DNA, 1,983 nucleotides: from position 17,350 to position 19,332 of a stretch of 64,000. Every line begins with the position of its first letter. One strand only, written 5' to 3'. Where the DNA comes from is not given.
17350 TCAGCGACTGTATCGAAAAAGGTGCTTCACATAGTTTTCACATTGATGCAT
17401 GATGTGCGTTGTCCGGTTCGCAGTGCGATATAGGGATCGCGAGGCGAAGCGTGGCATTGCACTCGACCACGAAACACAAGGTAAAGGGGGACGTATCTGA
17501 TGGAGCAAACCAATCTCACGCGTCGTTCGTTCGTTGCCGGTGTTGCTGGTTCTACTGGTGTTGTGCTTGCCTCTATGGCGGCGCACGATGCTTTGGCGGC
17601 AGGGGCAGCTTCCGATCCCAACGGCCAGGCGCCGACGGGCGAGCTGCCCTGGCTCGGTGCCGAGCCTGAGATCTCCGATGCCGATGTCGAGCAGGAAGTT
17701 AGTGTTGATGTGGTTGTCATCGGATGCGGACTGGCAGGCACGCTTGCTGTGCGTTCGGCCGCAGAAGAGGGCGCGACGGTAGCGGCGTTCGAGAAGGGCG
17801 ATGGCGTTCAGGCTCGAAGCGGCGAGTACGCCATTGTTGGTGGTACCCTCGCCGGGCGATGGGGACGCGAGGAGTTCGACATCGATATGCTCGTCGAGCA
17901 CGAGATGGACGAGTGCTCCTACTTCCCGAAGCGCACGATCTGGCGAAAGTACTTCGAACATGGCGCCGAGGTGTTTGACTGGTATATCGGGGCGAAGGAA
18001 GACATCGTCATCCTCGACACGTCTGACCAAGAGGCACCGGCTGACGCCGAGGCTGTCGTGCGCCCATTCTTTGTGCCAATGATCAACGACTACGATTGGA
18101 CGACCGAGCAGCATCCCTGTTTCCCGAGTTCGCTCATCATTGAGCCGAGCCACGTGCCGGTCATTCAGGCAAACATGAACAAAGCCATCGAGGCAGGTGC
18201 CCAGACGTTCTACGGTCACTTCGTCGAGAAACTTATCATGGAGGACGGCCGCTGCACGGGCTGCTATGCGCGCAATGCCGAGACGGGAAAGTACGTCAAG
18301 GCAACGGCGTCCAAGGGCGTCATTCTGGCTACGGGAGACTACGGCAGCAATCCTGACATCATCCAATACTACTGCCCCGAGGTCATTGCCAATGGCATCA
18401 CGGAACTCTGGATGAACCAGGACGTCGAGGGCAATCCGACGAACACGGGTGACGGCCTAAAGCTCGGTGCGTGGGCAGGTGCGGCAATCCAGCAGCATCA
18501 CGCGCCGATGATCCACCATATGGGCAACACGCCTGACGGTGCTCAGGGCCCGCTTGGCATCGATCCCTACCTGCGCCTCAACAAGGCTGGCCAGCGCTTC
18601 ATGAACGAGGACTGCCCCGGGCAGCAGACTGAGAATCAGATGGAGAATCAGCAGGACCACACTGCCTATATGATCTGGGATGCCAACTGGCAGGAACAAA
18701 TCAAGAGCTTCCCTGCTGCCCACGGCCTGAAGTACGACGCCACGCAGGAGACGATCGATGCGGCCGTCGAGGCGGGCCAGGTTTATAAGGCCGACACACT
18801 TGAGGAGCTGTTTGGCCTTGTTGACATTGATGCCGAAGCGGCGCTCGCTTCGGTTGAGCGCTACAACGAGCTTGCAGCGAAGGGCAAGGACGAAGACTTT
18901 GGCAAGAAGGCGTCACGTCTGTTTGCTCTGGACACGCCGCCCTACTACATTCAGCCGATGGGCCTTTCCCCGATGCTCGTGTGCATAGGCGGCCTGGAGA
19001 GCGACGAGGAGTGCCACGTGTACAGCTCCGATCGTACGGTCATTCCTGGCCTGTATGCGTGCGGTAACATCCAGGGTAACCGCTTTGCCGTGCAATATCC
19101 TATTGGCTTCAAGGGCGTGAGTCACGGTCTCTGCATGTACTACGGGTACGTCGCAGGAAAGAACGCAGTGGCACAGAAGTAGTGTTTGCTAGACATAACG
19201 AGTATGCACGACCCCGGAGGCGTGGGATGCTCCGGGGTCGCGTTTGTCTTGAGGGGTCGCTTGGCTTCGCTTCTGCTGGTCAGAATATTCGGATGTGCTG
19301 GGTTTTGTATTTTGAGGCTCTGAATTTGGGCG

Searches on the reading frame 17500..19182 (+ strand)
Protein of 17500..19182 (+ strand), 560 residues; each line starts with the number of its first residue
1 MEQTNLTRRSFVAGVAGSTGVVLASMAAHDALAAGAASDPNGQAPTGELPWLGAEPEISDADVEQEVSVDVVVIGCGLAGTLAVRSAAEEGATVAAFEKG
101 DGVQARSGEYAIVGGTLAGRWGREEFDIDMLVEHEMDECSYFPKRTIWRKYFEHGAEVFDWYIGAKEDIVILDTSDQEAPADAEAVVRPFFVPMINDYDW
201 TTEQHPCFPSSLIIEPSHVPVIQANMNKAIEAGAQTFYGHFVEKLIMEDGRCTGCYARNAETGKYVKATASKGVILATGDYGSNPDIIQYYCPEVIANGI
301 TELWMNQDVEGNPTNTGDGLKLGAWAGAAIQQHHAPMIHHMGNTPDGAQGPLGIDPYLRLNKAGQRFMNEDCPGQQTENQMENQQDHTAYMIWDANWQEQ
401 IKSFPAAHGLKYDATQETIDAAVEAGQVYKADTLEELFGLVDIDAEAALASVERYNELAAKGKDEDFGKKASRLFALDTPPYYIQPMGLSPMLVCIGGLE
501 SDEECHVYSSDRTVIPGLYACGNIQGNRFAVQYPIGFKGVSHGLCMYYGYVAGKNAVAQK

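Call 36: search_protein_families(library=pfam, proteins=[window:17500-19182:+], max_evalue=0.001)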
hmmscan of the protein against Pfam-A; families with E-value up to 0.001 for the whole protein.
window:17500-19182:+ (560 aa): 3 families
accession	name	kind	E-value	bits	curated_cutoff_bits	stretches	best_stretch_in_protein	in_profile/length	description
PF00890.30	FAD_binding_2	-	6.1e-37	128.2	20.4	1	70-527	1-401/414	FAD binding domain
PF01266.30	DAO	-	9.8e-08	32.3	27.9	0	70-117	1-50/353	FAD dependent oxidoreductase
PF07992.20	Pyr_redox_2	-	3.1e-05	24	26.1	0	70-101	2-33/291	Pyridine nucleotide-disulphide oxidoreductase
